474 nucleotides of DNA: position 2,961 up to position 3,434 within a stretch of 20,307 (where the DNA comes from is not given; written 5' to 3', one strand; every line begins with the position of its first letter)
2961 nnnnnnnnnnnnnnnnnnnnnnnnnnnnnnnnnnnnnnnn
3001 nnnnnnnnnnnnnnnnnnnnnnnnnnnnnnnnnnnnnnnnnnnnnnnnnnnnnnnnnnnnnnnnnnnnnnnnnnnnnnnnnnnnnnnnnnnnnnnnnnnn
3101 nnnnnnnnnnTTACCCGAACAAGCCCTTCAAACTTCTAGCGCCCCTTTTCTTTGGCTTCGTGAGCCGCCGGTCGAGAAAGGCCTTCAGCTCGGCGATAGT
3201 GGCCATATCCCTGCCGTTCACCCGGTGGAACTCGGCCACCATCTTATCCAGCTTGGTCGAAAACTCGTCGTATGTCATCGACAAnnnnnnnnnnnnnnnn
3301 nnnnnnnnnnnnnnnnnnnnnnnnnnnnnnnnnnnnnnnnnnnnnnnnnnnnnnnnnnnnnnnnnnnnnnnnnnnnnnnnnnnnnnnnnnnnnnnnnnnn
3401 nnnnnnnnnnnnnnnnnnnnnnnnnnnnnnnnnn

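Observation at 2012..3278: Three-gene coupled operon: tiny ORF, J-domain protein, nitrilase-superfamily hydrolase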

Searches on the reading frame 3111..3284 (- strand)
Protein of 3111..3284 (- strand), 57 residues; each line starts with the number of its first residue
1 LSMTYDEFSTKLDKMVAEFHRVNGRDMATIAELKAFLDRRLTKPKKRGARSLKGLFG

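Call 4: search_protein_families(library=pfam, proteins=[window:3111-3284:-], max_evalue=0.01)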
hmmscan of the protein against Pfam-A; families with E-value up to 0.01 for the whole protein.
window:3111-3284:- (57 aa): 1 family
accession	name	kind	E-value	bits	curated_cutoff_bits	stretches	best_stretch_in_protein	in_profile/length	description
PF03037.21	KMP11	-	0.0042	18.3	28.3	1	1-22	1-22/90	Kinetoplastid membrane protein 11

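Call 6: search_protein_families(library=phrogs, proteins=[window:3111-3284:-], max_evalue=0.01)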
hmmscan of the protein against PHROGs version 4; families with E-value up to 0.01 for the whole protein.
window:3111-3284:- (57 aa): 0 families

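Call 7: search_protein_families(library=ncbifam, proteins=[window:3111-3284:-], max_evalue=0.01)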
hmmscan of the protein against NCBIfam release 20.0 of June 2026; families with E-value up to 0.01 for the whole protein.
window:3111-3284:- (57 aa): 0 families

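Call 53: search_solved_structures(query=A5, max_evalue=5, show_alignments=2)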
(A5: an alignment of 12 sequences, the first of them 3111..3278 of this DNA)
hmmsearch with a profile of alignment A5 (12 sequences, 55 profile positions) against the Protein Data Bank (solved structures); distinct sequences matched with E-value up to 5: 15.
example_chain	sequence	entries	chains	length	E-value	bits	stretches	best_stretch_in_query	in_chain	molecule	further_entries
8etq_A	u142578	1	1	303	0.0025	21.7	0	6-46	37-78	k-cTRP5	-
5mza_A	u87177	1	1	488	0.0052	20.7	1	19-52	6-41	Erythrocyte membrane protein 1 (PfEMP1)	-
1z3e_B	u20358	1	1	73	0.27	15.2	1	14-50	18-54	DNA-directed RNA polymerase alpha chain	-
3ihq_B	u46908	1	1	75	0.28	15.2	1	14-50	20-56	DNA-directed RNA polymerase subunit alpha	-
3gfk_B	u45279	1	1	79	0.29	15.1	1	14-50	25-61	DNA-directed RNA polymerase subunit alpha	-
3v3k_B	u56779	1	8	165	0.59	14.1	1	5-43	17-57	Putative uncharacterized protein ECs1815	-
7f0k_A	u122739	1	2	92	0.71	13.9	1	2-20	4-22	Kinetoplastid membrane protein KMP-11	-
4ori_A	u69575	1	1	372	0.78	13.7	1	25-52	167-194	Dihydroorotate dehydrogenase (quinone), mitochondrial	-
1uum_A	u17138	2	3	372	0.8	13.7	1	25-52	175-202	DIHYDROOROTATE DEHYDROGENASE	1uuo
2e1a_A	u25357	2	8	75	0.81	13.7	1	15-41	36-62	75aa long hypothetical regulatory protein AsnC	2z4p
5y70_A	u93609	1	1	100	0.82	13.7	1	2-20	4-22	Kinetoplastid membrane protein 11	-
2cvi_A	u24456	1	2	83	0.97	13.4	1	15-41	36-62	75aa long hypothetical regulatory protein AsnC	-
8k6e_B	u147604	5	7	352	2.2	12.3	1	3-37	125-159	Legionella effector LnaB | LnaB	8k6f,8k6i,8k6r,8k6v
8j9b_H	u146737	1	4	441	3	11.9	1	3-37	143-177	Type IV secretion protein Dot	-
9b2z_A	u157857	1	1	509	3.6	11.6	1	3-37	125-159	Type IV secretion protein Dot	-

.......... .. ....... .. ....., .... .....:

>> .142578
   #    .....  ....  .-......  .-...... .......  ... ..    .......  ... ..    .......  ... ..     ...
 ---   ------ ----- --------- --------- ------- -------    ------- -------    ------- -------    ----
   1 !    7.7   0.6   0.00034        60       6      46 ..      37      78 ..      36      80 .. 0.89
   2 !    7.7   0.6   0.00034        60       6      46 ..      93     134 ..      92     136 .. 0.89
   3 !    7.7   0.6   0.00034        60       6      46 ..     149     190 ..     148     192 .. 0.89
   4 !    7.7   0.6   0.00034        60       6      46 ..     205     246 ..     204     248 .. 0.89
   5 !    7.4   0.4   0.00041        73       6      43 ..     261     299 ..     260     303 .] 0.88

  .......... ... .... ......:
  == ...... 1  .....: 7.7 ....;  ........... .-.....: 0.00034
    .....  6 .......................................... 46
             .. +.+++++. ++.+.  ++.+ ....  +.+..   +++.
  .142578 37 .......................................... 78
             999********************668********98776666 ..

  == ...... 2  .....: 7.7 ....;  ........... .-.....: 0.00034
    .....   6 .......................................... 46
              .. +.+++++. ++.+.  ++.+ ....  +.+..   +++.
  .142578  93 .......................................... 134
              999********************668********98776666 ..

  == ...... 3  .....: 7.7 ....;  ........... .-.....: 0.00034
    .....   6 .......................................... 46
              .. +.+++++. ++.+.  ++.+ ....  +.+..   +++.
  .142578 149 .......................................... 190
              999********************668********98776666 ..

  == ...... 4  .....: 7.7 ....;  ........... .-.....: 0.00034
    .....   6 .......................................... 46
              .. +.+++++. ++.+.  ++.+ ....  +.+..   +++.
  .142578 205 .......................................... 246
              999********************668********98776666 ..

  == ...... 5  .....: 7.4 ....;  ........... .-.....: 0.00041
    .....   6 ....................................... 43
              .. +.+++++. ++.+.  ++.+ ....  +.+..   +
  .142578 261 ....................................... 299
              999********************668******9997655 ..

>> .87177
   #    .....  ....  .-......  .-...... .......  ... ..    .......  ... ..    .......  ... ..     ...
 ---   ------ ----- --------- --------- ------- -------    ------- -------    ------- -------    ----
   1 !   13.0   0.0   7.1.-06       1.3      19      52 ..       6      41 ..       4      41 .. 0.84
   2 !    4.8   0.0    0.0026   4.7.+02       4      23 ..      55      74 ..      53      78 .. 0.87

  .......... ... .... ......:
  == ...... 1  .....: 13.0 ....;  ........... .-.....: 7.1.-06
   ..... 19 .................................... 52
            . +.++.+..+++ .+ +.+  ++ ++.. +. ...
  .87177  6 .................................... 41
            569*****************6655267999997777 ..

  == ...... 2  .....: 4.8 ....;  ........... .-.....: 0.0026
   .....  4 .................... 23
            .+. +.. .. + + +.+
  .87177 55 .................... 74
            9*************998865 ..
